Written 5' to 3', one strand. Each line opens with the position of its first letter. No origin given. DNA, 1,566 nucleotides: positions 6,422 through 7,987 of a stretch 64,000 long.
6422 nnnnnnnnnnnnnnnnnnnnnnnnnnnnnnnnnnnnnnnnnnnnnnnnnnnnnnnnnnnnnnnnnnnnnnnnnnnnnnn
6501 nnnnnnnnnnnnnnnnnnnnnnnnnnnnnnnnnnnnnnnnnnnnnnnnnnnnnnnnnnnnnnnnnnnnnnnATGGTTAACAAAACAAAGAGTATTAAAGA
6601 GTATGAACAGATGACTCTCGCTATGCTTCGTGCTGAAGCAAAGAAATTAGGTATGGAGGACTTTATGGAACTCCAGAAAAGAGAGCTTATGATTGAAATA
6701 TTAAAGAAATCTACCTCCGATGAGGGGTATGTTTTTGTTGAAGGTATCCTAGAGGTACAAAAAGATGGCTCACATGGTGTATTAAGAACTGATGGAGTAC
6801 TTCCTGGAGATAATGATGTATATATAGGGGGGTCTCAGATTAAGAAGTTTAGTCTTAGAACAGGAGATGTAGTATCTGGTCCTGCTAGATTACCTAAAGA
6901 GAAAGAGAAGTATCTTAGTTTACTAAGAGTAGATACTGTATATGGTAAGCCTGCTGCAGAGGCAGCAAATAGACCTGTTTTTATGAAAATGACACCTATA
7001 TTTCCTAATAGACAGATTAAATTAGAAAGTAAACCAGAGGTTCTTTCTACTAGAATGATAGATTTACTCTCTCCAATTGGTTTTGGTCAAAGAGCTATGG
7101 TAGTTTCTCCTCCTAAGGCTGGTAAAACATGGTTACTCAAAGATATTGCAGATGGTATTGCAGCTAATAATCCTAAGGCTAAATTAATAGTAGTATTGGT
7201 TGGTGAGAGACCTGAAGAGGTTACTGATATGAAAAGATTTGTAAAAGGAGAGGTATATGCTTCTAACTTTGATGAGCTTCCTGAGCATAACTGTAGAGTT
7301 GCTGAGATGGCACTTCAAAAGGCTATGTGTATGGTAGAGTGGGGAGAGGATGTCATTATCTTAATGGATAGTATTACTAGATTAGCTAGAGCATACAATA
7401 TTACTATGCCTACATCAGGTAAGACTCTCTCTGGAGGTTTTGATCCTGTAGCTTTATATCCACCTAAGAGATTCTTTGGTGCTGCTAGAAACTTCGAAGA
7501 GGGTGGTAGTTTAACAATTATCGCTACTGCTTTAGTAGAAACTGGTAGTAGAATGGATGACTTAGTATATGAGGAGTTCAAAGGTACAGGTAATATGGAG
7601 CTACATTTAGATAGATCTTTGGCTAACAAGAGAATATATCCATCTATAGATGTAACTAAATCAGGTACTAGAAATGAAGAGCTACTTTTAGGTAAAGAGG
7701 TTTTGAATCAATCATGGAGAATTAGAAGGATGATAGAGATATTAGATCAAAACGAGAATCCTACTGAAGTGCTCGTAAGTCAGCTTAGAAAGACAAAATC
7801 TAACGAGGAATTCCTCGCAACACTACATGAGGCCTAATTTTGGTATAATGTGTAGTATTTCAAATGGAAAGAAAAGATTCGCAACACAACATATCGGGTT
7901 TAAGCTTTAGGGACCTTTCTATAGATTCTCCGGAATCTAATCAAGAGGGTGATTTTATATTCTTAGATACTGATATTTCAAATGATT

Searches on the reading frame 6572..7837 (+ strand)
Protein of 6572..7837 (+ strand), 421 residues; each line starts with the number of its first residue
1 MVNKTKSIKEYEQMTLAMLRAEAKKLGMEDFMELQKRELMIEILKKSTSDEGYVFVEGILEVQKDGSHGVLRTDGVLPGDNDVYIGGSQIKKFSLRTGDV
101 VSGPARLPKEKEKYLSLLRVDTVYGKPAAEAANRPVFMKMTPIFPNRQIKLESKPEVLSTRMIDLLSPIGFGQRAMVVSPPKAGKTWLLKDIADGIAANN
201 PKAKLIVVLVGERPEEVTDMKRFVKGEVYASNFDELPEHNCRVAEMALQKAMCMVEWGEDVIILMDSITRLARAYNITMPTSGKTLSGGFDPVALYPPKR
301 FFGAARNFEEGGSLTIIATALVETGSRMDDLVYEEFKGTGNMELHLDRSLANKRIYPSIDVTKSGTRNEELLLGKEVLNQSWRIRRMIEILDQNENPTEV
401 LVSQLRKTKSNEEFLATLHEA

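Call 6: search_protein_families(library=pfam, proteins=[window:6572-7837:+])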
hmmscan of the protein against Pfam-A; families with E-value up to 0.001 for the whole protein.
window:6572-7837:+ (421 aa): 3 families
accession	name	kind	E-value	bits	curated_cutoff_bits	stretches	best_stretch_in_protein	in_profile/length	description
PF00006.31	ATP-synt_ab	-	1.1e-26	94.3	29.5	1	160-364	2-211/213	ATP synthase alpha/beta family, nucleotide-binding domain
PF07497.18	Rho_RNA_bind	-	7.5e-23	80.6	27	1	56-127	1-71/73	Rho termination factor, RNA-binding domain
PF07498.18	Rho_N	-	2.3e-05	24.7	24.9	1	10-48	1-39/43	Rho termination factor, N-terminal domain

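Call 9: find_encoding_contigs(protein=window:6572-7837:+, flank=3000, max_places=6)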
Protein window:6572-7837:+ (421 aa): 2 contigs read that carry it; 2 places shown.
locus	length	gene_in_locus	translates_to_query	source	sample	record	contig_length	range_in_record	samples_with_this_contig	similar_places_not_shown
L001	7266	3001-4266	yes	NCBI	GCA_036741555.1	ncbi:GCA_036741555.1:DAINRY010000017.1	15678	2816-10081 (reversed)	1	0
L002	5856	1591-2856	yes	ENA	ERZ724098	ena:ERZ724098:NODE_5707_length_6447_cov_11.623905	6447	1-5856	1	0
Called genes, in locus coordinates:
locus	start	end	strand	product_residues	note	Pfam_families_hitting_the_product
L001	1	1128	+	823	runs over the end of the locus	PF02861:Clp_N, PF23569:NBD_SMAX1, PF00004:AAA, PF17871:AAA_lid_9, PF00004:AAA, PF07724:AAA_2, PF07728:AAA_5, PF10431:ClpB_D2-small, +10 more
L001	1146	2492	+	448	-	PF18073:Zn_ribbon_LapB, PF03796:DnaB_C (weak), PF06745:ATPase, PF13481:AAA_25, PF23442:DUF7125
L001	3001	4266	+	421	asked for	PF07498:Rho_N (faint), PF07497:Rho_RNA_bind, PF00006:ATP-synt_ab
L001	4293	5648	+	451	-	PF01476:LysM, PF23473:LysM3_LYK4_5 (faint), PF01476:LysM, PF01551:Peptidase_M23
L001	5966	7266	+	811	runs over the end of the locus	PF00133:tRNA-synt_1, PF01406:tRNA-synt_1e (faint), PF09334:tRNA-synt_1g, PF13603:tRNA-synt_1_2, PF00133:tRNA-synt_1, PF08264:Anticodon_1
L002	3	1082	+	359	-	?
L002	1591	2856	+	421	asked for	PF07498:Rho_N (faint), PF07497:Rho_RNA_bind, PF00006:ATP-synt_ab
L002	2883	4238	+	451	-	PF01476:LysM, PF23473:LysM3_LYK4_5 (faint), PF01476:LysM, PF01551:Peptidase_M23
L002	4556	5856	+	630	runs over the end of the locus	?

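Call 10: find_related_loci(query=window:6572-7837:+, collection=genome_contigs, flank=4000)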
Query window:6572-7837:+ (421 aa) in genome_contigs; peptide patterns used: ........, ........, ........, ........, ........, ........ (x = any residue, [..] = any of these).
361 stretches matched a pattern; 294 encode a relative of the query (tblastn E <= 1e-3); the best 80 are kept; 80 distinct loci.
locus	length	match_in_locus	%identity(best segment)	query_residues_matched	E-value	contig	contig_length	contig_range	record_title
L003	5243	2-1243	100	8-421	0e+0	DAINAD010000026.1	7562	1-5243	MAG TPA_asm: Patescibacteria group bacterium isolate CTOTU11731 NODE_4907_length_7562_cov_5.524977, whole genome shotgun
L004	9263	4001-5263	94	1-421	0e+0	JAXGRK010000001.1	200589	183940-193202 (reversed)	MAG: Candidatus Dojkabacteria bacterium isolate AnMBR.bin348 bin348_1, whole genome shotgun sequence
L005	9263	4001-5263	94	1-421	0e+0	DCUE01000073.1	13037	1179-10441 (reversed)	MAG TPA_asm: Candidatus Dojkabacteria bacterium UBA2222 UBA2222_contig_128178, whole genome shotgun sequence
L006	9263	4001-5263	94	1-421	0e+0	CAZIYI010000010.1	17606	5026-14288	MAG TPA_asm: uncultured Candidatus Saccharibacteria bacterium isolate binchicken_co39_587 genome assembly, contig: NODE_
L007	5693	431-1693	93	1-421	0e+0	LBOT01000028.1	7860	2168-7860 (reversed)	MAG: candidate division WS6 bacterium GW2011_GWE2_33_157 UR32_C0028, whole genome shotgun sequence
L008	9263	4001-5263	94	1-421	0e+0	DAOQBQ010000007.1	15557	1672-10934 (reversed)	MAG TPA_asm: Candidatus Dojkabacteria bacterium isolate AMR_MDS_1232 NODE_2883_length_15557_cov_4.859760, whole genome s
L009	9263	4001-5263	93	1-421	0e+0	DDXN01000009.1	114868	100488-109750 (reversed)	MAG TPA_asm: Candidatus Dojkabacteria bacterium UBA2259 UBA2259_contig_3196, whole genome shotgun sequence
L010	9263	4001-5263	93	1-421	0e+0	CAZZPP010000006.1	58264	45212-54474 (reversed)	MAG TPA_asm: uncultured Candidatus Saccharibacteria bacterium isolate binchicken_co22_222 genome assembly, contig: NODE_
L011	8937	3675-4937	93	1-421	0e+0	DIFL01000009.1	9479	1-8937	MAG TPA_asm: Candidatus Dojkabacteria bacterium UBA5749 UBA5749_contig_26789, whole genome shotgun sequence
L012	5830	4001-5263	93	1-421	0e+0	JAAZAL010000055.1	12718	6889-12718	MAG: Candidatus Dojkabacteria bacterium isolate AS06rmzACSIP_421 402443_AS06, whole genome shotgun sequence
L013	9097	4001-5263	92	1-421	0e+0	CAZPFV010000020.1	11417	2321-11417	MAG TPA_asm: uncultured Candidatus Saccharibacteria bacterium isolate binchicken_co45_679 genome assembly, contig: NODE_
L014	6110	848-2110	91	1-421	0e+0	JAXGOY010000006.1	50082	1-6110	MAG: Candidatus Dojkabacteria bacterium isolate AnMBR.bin290 bin290_6, whole genome shotgun sequence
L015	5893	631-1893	91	1-421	0e+0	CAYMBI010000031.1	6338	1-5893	MAG TPA_asm: uncultured Candidatus Saccharibacteria bacterium isolate SRP093185_co1_143 genome assembly, contig: NODE_93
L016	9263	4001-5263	91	1-421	0e+0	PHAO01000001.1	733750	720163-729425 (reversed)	MAG: Candidatus Dojkabacteria bacterium HGW-Dojkabacteria-1 bjp_ig2158_scaffold_0, whole genome shotgun sequence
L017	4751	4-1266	91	1-421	0e+0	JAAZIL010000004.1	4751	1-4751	MAG: Candidatus Dojkabacteria bacterium isolate AS19jrsBPTG_9 3168_AS19, whole genome shotgun sequence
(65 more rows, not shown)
